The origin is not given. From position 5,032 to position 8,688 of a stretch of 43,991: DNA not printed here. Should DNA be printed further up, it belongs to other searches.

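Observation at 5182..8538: Stand-alone RNA polymerase beta-prime paralog with eroded catalytic moving parts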

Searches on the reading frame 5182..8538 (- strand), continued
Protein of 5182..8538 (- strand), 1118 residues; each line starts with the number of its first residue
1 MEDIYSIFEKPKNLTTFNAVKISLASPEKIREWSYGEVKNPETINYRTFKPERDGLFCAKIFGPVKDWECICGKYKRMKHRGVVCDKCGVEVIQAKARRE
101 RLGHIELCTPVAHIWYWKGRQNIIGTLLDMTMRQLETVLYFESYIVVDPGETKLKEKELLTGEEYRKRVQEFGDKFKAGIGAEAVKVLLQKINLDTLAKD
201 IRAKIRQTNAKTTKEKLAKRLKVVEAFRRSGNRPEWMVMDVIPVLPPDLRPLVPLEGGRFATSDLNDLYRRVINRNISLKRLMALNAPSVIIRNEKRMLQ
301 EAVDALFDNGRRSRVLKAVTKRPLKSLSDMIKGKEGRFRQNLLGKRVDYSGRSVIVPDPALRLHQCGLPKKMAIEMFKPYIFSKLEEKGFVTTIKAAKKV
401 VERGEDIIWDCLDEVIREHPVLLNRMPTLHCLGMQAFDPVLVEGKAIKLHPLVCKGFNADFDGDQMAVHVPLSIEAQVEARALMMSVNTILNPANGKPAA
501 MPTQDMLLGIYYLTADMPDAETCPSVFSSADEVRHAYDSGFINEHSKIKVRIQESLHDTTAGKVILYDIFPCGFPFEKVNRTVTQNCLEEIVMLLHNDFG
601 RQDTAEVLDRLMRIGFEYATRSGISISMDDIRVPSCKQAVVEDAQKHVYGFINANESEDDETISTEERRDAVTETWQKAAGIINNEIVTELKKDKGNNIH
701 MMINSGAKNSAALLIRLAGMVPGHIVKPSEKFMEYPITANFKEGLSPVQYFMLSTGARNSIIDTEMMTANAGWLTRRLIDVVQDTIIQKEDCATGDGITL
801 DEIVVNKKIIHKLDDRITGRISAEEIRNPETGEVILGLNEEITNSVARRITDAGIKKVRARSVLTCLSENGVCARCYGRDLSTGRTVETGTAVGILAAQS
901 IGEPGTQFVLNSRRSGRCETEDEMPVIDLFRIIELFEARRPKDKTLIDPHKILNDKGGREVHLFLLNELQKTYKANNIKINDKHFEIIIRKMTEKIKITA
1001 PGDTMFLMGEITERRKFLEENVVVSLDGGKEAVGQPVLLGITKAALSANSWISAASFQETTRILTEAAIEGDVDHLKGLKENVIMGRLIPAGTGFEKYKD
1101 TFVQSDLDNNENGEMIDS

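Call 96: search_protein_families(library=padloc, proteins=[L002:9065-9478:+, L001:6720-7523:+, L001:2510-5884:+], max_evalue=0.01)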
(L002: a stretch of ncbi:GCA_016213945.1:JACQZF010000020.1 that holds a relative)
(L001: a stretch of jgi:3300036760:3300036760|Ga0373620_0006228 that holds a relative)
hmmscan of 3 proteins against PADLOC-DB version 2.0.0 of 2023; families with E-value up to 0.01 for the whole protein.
L002:9065-9478:+ (137 aa): 0 families

L001:6720-7523:+ (267 aa): 1 family
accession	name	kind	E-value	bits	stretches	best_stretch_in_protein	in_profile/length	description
PDLC03000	DUF4238-Pers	-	4.6e-06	24.3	1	5-124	5-119/309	-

L001:2510-5884:+ (1124 aa): 0 families

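Call 103: predict_structure(alignment_id=A4)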
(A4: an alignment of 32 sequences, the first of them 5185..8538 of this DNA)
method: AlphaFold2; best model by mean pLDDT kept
length: 1118 residues; sequences in the alignment: 32
mean_pLDDT: 59.3   pTM: 0.43
mean pLDDT of the five models: 59.3, 57.1, 56.6, 54.7, 52.7
residues with pLDDT >= 90: 26; 70-90: 453; 50-70: 215; < 50: 424
segments of 3 or more residues with pLDDT < 50: 1-119, 239-270, 308-369, 419-496, 757-762, 868-896, 913-926, 1047-1118
pLDDT, mean of each block of 10 residues (from residue 1): 36 34 34 31 26 26 29 39 41 30 25 34 76 72 79 81 85 81 77 85 85 80 73 56 26 25 40 62 65 72 51 30 27 26 24 27 40 57 79 75 77 56 34 34 35 29 26 32 39 49 67 84 87 88 90 89 90 88 84 81 72 73 58 81 85 61 68 81 81 71 62 61 60 66 60 52 49 54 53 68 79 83 87 85 84 87 57 43 41 49 57 41 50 79 78 85 87 71 73 85 86 83 89 88 55 31 32 28 24 33 33 34
secondary structure, 60 per line:
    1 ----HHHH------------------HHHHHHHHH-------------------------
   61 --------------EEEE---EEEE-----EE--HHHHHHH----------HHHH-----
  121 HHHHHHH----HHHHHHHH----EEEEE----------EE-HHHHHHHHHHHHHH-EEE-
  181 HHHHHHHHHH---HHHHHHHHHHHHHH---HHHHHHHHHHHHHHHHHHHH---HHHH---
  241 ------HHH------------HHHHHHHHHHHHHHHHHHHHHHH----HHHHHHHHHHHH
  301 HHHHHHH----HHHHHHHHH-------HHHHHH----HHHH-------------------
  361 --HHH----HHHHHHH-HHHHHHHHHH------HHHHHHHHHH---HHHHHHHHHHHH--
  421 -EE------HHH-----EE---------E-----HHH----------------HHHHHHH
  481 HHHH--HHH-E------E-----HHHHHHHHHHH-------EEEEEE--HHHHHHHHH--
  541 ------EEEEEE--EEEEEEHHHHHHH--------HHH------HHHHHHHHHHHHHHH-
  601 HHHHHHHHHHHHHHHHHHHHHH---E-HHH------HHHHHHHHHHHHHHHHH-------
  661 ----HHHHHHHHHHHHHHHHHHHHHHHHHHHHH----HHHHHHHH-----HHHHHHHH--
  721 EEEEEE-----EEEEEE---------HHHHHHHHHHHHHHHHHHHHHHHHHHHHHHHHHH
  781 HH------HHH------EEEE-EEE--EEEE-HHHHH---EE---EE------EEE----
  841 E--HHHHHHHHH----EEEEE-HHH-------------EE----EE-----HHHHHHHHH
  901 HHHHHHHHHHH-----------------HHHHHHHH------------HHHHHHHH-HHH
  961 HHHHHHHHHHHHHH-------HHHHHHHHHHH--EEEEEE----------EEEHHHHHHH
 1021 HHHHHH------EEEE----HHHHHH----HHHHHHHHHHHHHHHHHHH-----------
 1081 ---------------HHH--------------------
elements in order (helices of 4 or more, strands of 3 or more residues): H5-8 H27-35 E75-78 E82-85 H95-101 H112-115 H121-127 H132-139 E144-148 H162-175 E177-179 H181-190 H194-207 H211-230 H234-237 H262-284 H289-307 H312-320 H328-333 H338-341 H370-376 H378-387 H394-403 H407-418 H474-484 H504-514 E522-527 H530-538 E547-552 E555-560 H561-567 H585-599 H601-622 H637-653 H665-693 H698-705 H711-718 E721-726 E732-737 H747-782 E798-801 E803-805 E808-811 H813-817 E834-836 H844-852 E857-861 H892-911 H929-936 H949-956 H958-974 H982-992 E995-1000 E1011-1013 H1014-1026 E1033-1036 H1041-1046 H1051-1069
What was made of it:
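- Tried and rejected: It only shows that a long continuous helix (aa 747-782) is still predicted at the bridge-helix position, and two helices (637-653, 665-693) at the rim-helix position (call 103).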

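Call 104: find_encoding_contigs(protein=P0058, flank=6000, max_places=5)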
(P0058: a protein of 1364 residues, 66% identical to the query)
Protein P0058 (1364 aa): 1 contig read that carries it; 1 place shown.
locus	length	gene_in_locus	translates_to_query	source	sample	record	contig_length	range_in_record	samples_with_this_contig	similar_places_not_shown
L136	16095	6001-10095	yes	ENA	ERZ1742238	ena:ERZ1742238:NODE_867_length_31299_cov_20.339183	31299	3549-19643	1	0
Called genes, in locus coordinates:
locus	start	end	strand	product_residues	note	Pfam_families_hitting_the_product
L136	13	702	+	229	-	PF00687:Ribosomal_L1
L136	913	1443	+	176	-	PF00466:Ribosomal_L10, PF27436:RL10_C (weak)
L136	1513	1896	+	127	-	PF16320:Ribosomal_L12_N, PF00542:Ribosomal_L12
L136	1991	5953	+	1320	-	PF04563:RNA_pol_Rpb2_1, PF04561:RNA_pol_Rpb2_2, PF04565:RNA_pol_Rpb2_3, PF10385:RNA_pol_Rpb2_45, PF00562:RNA_pol_Rpb2_6, PF04560:RNA_pol_Rpb2_7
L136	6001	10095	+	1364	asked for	PF04997:RNA_pol_Rpb1_1, PF00623:RNA_pol_Rpb1_2, PF04983:RNA_pol_Rpb1_3, PF05000:RNA_pol_Rpb1_4, PF04998:RNA_pol_Rpb1_5, PF21668:RPOC_hybrid (faint)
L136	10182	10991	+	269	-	PF03099:BPL_LplA_LipB, PF02237:BPL_C (weak)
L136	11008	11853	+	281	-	PF03309:Pan_kinase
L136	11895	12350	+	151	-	PF00582:Usp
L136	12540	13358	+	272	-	PF13103:TonB_2, PF03544:TonB_C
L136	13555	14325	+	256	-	PF19293:CdaA_N (weak), PF02457:DAC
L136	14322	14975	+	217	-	PF07949:YbbR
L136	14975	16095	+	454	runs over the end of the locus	PF02878:PGM_PMM_I, PF02879:PGM_PMM_II, PF02880:PGM_PMM_III, PF00408:PGM_PMM_IV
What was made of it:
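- On Bacterial RNAP beta-prime (RpoC): A canonical rpoB-rpoC lies in the same assembly at matching coverage (call 104).
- Closest known: Canonical bacterial RNA polymerase beta-prime. Different: Not in an rpoBC operon, and a second, normal rpoC exists (call 104).
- Canonical rpoBC in the same assembly at matching coverage (20.3x against 21.6x): call 104.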
